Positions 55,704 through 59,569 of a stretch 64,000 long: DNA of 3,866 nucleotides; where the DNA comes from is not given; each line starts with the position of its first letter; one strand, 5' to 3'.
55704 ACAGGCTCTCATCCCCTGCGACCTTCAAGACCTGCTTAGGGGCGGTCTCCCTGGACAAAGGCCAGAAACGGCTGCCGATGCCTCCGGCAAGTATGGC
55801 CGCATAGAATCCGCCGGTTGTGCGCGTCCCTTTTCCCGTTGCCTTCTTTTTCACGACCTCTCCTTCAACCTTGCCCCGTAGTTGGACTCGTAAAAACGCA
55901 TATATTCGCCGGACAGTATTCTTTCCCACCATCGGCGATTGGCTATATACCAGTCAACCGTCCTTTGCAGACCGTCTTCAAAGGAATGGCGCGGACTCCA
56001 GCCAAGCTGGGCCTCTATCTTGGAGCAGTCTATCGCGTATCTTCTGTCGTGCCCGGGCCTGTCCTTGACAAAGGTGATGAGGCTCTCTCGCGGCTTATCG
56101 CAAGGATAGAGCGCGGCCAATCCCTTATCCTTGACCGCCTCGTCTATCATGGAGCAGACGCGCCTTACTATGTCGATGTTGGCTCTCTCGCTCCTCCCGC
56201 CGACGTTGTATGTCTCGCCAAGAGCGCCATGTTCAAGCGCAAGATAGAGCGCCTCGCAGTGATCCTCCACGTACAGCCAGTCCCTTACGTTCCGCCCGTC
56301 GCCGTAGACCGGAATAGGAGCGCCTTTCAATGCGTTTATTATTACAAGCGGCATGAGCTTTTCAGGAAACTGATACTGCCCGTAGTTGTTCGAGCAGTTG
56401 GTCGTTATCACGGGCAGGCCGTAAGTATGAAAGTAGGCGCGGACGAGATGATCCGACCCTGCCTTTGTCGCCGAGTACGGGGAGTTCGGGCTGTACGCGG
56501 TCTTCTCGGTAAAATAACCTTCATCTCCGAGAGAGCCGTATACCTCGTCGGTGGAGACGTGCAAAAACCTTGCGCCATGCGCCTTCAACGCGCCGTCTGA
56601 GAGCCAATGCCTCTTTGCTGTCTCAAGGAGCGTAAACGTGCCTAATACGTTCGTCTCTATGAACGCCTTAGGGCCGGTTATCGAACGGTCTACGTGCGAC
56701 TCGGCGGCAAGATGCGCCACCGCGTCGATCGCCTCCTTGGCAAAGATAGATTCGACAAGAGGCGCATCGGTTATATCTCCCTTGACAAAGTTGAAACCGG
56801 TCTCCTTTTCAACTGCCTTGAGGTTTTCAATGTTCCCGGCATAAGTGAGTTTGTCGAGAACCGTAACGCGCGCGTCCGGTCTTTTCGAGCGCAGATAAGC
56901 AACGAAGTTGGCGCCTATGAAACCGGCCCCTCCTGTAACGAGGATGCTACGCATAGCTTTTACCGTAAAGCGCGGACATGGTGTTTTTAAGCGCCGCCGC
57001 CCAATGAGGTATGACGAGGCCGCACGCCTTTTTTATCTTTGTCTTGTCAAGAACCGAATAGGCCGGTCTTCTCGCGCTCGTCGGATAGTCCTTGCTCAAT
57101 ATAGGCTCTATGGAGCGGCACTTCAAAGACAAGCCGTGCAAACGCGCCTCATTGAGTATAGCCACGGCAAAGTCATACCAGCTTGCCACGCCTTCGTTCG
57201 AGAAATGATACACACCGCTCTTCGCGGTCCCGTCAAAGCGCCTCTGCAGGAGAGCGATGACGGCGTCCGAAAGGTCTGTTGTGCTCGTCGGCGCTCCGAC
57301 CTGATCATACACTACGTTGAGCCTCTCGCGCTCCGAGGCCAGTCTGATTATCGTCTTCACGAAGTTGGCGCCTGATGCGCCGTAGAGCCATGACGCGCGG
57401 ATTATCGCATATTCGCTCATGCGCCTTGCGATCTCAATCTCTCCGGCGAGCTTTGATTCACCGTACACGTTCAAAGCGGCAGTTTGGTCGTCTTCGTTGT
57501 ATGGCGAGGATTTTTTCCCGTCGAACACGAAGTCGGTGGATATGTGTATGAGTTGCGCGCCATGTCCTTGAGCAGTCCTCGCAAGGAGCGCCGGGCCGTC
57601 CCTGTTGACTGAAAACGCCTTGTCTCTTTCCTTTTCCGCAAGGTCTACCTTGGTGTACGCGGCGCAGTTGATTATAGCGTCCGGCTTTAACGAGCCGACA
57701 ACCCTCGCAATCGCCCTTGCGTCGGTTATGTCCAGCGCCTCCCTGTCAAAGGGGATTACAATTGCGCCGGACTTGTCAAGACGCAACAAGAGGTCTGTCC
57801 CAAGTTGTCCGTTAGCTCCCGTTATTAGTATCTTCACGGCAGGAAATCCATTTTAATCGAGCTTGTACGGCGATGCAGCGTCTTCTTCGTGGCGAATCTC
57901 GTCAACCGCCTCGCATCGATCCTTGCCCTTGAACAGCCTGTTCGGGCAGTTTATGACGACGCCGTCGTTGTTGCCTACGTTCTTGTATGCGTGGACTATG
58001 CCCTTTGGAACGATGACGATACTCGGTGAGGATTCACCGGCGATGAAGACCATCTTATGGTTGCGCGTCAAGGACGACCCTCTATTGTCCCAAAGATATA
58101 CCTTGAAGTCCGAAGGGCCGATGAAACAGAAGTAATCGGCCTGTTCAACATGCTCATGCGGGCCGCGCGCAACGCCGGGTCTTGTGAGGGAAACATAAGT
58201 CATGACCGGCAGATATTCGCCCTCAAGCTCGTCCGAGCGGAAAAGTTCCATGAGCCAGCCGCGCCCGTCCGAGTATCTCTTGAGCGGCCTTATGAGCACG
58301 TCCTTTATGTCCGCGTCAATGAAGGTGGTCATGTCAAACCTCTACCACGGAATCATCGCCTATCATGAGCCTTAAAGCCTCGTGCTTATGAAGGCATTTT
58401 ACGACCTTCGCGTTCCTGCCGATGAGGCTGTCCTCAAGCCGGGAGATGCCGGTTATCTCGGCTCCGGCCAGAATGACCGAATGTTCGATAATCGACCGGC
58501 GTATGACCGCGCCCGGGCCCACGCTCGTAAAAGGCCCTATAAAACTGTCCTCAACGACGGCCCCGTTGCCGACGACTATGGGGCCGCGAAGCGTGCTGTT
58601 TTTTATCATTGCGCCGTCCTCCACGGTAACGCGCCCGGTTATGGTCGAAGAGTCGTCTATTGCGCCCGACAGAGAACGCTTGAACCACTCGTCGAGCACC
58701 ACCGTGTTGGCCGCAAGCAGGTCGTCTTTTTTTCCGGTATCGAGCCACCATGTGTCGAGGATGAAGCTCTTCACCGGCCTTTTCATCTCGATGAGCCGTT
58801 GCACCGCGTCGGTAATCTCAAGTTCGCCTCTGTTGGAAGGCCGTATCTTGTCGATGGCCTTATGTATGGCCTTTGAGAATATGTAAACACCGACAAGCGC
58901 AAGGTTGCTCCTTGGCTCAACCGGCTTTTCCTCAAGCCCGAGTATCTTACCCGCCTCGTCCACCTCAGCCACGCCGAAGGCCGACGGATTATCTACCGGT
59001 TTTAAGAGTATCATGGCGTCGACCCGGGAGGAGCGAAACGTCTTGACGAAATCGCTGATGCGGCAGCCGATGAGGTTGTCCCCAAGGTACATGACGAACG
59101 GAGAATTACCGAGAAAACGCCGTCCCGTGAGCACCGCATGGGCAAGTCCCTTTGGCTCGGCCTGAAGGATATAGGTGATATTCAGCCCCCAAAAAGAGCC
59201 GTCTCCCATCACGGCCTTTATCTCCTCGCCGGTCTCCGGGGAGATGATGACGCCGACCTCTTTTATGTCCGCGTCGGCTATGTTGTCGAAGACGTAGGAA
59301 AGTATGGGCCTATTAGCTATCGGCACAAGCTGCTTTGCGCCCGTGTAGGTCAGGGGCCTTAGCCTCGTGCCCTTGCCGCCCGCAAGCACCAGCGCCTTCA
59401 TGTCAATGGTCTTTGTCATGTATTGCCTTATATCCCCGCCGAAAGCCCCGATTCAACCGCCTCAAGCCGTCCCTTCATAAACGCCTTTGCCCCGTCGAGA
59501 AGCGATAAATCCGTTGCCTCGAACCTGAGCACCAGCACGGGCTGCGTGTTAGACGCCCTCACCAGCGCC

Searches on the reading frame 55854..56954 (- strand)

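Call 48: search_protein_families(library=pfam, proteins=[window:55854-56954:-], max_evalue=0.00001)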
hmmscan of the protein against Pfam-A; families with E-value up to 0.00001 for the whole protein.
window:55854-56954:- (367 aa): 6 families
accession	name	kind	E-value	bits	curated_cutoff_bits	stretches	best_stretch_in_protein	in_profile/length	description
PF16363.11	GDP_Man_Dehyd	-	3.5e-91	306.5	27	1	5-332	1-332/332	GDP-mannose 4,6 dehydratase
PF01370.27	Epimerase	-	2.8e-68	230.3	20.9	1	4-252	1-240/240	NAD dependent epimerase/dehydratase family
PF01073.25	3Beta_HSD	-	3.2e-13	49.8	22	1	5-240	1-229/280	3-beta hydroxysteroid dehydrogenase/isomerase family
PF04321.23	RmlD_sub_bind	-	4.9e-12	46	27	1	3-177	2-142/287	RmlD substrate binding domain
PF02719.21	Polysacc_synt_2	-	8.2e-12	45.3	20.2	1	4-116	1-118/293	Polysaccharide biosynthesis protein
PF07993.18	NAD_binding_4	-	2.1e-10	40.7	20.1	1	6-188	1-205/258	Male sterility protein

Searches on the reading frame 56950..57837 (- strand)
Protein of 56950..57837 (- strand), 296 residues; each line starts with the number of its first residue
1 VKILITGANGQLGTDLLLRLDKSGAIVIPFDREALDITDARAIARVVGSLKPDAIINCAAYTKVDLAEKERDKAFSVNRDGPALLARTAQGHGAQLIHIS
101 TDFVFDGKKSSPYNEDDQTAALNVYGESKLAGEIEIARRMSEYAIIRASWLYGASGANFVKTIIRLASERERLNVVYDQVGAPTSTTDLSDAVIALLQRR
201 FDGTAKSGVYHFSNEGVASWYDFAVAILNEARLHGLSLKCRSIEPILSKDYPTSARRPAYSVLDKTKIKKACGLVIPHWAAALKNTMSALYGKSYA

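Call 48: search_protein_families(library=pfam, proteins=[window:56950-57837:-], max_evalue=0.00001)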
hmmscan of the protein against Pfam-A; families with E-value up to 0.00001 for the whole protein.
window:56950-57837:- (296 aa): 5 families
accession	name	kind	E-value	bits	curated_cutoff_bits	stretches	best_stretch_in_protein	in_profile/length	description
PF04321.23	RmlD_sub_bind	-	1.6e-106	356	27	1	1-289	1-284/287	RmlD substrate binding domain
PF01370.27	Epimerase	-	1.3e-23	84.1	20.9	1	3-171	1-197/240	NAD dependent epimerase/dehydratase family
PF16363.11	GDP_Man_Dehyd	-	3.8e-13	50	27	1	35-136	59-164/332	GDP-mannose 4,6 dehydratase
PF02719.21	Polysacc_synt_2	-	3.3e-07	30.2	20.2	0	35-102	61-129/293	Polysaccharide biosynthesis protein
PF07993.18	NAD_binding_4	-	1.1e-06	28.5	20.1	0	53-156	90-212/258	Male sterility protein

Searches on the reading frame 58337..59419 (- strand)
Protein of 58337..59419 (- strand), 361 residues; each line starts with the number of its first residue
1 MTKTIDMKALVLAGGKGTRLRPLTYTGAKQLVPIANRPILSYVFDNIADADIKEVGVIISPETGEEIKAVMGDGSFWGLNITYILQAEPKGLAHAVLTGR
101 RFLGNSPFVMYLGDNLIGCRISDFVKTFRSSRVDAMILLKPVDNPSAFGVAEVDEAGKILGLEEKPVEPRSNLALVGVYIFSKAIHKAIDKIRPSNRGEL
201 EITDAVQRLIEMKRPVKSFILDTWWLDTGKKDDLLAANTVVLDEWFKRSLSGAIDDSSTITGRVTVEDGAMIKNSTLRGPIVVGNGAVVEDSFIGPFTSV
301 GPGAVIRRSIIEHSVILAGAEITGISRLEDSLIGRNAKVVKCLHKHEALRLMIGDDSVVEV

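Call 48: search_protein_families(library=pfam, proteins=[window:58337-59419:-], max_evalue=0.00001)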
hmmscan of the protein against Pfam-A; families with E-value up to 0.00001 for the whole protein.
window:58337-59419:- (361 aa): 4 families
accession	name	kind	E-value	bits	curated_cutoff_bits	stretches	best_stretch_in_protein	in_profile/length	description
PF00483.29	NTP_transferase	-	2.1e-59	201.5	21.2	1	8-242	1-243/245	Nucleotidyl transferase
PF12804.13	NTP_transf_3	-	9e-09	36.1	27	1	9-114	1-95/160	MobA-like NTP transferase domain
PF25084.1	LbH_EIF2B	-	4.2e-07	30.4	54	1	251-322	15-87/105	EIF2B subunit epsilon LbH domain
PF24894.1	Hexapep_GlmU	-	2e-06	28.3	23.3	1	257-330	18-90/104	GlmU-like, C-terminal hexapeptide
